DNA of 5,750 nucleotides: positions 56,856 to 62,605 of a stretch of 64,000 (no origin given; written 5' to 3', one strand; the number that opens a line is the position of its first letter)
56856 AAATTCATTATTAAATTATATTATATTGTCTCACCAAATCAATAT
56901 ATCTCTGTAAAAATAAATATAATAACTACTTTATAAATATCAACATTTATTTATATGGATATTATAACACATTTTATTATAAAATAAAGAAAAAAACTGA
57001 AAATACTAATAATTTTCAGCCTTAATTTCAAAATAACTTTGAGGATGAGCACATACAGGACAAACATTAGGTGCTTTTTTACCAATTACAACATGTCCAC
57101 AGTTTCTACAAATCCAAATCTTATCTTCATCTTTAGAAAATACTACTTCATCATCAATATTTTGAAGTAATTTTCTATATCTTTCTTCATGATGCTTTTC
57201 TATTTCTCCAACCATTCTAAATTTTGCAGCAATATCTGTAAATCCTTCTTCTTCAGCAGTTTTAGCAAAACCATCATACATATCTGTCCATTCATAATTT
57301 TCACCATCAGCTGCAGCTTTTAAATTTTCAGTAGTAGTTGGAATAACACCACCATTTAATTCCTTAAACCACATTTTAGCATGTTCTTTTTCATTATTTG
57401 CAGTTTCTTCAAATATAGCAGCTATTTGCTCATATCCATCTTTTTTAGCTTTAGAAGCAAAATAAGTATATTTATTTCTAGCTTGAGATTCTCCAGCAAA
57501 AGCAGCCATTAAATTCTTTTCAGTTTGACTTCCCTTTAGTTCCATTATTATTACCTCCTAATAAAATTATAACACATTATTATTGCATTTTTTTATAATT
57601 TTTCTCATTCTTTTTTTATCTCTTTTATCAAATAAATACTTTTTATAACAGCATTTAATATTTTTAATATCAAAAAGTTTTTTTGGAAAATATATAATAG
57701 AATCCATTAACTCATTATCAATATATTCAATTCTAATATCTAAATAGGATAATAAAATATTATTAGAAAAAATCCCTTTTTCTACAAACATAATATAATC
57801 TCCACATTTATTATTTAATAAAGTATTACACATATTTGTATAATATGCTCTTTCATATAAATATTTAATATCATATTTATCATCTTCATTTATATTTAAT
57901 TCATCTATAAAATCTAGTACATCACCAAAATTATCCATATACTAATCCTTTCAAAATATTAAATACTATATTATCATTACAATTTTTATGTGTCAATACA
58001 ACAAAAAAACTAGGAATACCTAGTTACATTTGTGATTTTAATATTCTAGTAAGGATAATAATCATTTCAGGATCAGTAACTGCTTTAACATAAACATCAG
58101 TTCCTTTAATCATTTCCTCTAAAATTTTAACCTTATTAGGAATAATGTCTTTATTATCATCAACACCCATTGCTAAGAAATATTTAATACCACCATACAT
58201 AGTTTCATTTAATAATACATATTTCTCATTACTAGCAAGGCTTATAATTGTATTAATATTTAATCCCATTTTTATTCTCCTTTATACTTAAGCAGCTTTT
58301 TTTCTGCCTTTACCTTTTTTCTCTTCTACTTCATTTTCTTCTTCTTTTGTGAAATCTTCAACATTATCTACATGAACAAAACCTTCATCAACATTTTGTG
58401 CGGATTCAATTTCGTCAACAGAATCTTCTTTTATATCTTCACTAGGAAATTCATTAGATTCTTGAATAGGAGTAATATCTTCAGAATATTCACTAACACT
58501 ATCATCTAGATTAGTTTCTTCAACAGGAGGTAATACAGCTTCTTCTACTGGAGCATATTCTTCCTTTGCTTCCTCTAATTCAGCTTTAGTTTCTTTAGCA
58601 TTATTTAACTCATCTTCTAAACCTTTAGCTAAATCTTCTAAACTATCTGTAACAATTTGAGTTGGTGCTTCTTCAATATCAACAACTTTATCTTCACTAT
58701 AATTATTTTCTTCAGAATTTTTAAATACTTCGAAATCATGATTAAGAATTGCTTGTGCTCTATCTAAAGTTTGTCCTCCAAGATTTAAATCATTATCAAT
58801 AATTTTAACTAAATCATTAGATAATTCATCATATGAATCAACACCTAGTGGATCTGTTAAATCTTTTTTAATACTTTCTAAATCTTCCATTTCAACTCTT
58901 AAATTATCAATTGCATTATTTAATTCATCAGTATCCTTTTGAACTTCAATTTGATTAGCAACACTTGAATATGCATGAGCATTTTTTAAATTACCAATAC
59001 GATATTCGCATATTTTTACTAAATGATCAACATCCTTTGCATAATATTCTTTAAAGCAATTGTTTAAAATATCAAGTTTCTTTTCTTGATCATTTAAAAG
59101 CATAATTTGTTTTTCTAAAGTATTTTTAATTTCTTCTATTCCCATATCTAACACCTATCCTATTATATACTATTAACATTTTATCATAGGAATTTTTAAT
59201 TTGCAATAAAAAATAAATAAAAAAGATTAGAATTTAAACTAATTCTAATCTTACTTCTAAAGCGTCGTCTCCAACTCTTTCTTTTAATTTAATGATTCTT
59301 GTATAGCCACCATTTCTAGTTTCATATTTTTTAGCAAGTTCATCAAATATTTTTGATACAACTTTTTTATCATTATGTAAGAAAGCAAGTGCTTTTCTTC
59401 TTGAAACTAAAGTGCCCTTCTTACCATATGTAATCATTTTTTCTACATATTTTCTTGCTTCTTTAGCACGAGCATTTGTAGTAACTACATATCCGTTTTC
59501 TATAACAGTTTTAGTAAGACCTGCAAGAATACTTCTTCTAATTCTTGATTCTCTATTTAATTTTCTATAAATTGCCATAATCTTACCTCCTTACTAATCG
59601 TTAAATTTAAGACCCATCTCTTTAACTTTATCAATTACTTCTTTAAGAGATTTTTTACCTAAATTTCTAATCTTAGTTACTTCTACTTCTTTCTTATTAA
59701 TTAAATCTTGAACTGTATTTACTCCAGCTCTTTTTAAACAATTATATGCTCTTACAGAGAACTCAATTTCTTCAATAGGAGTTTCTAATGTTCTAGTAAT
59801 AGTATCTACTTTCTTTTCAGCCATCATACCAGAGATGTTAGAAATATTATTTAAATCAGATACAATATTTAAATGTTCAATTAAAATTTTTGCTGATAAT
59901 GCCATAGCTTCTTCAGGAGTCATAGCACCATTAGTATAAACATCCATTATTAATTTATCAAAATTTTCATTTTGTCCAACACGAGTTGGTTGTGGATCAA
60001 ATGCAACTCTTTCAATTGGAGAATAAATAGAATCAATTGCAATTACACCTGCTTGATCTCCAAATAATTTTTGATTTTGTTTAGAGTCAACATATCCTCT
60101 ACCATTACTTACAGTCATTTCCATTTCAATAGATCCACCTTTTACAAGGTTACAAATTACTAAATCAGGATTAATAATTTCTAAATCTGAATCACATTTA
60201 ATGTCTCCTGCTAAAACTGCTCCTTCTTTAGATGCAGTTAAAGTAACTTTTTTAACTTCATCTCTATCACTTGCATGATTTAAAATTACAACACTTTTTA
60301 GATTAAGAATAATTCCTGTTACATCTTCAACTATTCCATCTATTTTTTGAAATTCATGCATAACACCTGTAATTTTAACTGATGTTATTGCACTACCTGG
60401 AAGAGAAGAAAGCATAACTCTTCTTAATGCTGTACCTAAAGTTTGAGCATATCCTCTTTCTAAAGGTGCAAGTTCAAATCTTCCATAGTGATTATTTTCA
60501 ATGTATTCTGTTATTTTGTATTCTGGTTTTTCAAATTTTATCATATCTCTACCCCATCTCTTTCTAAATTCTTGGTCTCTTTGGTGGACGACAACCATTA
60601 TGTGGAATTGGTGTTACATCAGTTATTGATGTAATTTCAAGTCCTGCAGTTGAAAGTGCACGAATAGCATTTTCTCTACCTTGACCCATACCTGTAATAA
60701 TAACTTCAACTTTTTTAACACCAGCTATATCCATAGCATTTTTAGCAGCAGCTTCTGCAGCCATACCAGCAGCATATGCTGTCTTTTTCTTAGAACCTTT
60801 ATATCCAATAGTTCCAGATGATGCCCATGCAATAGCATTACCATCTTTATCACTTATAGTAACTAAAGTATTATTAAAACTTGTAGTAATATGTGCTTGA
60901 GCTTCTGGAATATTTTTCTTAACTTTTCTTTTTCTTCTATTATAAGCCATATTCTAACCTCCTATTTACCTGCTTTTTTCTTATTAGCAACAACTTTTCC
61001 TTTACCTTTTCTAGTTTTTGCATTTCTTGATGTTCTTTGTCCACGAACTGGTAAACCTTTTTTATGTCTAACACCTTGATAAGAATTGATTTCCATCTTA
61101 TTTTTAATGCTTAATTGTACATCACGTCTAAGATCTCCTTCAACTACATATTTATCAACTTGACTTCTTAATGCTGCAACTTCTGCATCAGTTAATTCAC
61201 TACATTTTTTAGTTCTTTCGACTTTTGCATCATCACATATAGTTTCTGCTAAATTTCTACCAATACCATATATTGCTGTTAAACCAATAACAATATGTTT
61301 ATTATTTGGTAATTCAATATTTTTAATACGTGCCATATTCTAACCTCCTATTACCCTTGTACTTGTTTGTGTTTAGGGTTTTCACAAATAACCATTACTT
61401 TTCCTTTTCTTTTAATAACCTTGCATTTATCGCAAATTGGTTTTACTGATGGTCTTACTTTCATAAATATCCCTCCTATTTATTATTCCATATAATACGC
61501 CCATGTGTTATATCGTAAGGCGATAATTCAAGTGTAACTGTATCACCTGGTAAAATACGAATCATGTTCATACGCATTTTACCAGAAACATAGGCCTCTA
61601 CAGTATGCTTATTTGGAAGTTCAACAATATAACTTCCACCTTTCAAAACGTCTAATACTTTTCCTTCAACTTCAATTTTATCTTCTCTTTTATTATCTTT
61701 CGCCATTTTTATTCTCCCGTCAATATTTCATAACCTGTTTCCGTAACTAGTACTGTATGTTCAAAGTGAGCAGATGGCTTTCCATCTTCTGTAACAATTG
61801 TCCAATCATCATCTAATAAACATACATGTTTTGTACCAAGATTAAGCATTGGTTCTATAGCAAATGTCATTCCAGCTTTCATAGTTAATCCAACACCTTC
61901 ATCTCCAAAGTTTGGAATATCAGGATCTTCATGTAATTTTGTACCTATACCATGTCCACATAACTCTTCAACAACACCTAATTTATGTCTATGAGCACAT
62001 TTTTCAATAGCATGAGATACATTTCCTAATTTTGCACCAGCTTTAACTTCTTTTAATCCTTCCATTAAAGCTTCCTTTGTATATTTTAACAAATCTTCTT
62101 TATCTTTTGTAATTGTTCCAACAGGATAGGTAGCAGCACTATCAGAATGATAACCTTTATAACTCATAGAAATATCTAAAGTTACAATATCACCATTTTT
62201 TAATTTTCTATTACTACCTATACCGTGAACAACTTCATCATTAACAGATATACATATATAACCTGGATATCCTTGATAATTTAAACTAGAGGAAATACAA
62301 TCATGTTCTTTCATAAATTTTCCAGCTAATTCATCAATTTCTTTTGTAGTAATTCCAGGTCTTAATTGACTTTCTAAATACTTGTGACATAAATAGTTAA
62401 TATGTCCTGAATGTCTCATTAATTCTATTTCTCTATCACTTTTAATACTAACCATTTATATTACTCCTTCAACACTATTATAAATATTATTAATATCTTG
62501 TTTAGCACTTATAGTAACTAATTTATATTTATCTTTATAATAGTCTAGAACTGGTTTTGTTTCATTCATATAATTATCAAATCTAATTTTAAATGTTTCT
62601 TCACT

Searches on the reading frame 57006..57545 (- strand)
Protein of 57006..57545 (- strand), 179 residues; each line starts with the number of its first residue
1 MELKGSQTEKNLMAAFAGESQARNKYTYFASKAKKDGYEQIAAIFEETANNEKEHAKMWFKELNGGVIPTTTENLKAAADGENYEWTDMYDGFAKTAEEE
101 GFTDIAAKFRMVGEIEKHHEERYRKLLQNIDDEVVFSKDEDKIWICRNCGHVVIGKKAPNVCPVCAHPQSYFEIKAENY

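Call 14: search_protein_families(library=pfam, proteins=[window:57006-57545:-], max_evalue=0.01)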
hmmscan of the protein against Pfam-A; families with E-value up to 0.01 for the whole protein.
window:57006-57545:- (179 aa): 5 families
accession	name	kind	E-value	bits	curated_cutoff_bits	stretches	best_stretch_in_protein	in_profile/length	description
PF02915.23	Rubrerythrin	-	1.8e-27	96.8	22.8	1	10-127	1-137/137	Rubrerythrin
PF21349.2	RUBY_RBDX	-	1.5e-13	50.4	26.5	1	144-173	1-30/30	Rubrerythrin, rubredoxin-like domain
PF00210.30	Ferritin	-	5.3e-05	23.6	24.5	1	10-100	2-92/142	Ferritin-like domain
PF23145.1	Zf_2nd_IFT121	-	0.0038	17.3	25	0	139-167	12-42/45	IFT121, second zinc finger domain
PF23458.2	DUF7130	-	0.0087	16.4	35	0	142-174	52-85/89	Domain of unknown function (DUF7130)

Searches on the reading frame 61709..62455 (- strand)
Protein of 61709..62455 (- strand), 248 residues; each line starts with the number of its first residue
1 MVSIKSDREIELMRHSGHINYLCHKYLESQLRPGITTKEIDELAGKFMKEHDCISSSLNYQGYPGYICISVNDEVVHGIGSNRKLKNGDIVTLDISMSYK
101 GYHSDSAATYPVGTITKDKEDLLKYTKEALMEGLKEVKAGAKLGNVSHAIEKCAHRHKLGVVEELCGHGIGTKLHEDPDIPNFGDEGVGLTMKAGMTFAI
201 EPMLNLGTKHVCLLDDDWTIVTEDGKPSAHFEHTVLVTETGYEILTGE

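Call 14: search_protein_families(library=pfam, proteins=[window:61709-62455:-], max_evalue=0.01)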
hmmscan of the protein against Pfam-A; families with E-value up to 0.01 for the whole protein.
window:61709-62455:- (248 aa): 1 family
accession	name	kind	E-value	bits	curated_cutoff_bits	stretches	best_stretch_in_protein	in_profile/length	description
PF00557.29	Peptidase_M24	-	5.1e-51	173.8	23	1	11-239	1-208/208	Metallopeptidase family M24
